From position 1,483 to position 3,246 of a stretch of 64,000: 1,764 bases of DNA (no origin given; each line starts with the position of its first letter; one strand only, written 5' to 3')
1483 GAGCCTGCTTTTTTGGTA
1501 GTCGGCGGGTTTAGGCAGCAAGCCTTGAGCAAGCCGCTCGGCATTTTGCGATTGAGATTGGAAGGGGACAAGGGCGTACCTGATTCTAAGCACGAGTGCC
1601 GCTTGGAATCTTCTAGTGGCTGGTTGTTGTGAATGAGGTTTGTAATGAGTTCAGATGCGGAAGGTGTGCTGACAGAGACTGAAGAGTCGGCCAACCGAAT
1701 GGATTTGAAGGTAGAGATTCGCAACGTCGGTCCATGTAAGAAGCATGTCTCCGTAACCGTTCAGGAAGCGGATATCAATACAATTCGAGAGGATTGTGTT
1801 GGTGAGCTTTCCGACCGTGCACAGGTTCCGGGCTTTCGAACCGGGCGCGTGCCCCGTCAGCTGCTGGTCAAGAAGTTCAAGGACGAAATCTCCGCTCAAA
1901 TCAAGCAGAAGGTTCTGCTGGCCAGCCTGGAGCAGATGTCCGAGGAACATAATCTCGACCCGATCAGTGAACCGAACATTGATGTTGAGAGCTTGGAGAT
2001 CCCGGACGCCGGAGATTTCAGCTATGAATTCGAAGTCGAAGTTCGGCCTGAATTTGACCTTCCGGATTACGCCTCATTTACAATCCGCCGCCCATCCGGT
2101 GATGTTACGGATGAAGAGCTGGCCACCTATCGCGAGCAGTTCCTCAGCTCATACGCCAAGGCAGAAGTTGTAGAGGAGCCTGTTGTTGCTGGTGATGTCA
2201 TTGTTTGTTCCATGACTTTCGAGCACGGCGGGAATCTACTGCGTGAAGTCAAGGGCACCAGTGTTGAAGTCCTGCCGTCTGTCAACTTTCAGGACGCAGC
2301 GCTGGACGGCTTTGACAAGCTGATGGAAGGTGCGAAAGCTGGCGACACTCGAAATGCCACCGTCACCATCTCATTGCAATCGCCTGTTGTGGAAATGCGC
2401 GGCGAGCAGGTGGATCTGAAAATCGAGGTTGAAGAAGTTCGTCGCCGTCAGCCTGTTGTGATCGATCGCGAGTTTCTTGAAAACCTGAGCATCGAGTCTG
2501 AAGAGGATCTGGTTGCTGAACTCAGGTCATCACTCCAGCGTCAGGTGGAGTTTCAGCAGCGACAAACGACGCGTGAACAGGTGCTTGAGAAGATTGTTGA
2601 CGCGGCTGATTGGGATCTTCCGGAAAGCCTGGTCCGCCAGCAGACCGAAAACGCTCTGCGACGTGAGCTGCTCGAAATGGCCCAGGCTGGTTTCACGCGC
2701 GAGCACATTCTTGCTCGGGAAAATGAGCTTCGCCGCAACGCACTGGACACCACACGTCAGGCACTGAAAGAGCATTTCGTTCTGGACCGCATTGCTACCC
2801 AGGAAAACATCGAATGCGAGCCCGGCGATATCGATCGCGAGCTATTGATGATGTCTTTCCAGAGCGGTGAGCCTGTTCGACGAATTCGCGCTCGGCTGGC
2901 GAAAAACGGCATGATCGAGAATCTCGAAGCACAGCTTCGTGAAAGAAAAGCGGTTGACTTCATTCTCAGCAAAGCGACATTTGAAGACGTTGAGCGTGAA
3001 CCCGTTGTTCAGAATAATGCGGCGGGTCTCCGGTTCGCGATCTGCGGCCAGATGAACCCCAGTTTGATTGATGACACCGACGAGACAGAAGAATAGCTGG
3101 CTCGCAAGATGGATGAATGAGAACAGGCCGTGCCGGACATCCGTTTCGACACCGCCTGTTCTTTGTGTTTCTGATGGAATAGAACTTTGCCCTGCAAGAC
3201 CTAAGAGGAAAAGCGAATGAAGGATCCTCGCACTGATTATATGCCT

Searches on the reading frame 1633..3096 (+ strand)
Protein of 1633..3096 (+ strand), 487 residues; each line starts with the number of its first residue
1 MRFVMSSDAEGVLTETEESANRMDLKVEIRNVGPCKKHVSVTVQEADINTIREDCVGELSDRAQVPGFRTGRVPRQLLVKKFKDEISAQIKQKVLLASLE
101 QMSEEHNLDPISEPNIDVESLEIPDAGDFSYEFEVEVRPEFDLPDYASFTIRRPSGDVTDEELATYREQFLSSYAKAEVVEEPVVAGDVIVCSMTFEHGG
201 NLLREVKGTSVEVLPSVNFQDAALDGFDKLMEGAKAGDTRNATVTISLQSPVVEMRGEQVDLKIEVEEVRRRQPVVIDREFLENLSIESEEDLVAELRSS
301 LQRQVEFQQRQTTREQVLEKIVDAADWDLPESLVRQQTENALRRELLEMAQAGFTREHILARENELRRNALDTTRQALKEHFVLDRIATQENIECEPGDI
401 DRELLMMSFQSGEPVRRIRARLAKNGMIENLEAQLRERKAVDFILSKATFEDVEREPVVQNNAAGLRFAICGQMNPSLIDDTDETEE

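Call 52: search_protein_families(library=pfam, proteins=[window:1633-3096:+], max_evalue=0.00001)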
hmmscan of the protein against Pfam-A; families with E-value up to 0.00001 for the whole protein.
window:1633-3096:+ (487 aa): 2 families
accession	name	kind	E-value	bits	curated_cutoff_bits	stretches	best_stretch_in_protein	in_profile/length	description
PF05697.18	Trigger_N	-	2.6e-30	106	22.2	1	26-165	2-139/144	Bacterial trigger factor protein (TF)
PF05698.19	Trigger_C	-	1.7e-22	80.6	22.7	1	291-445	3-161/162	Bacterial trigger factor protein (TF) C-terminus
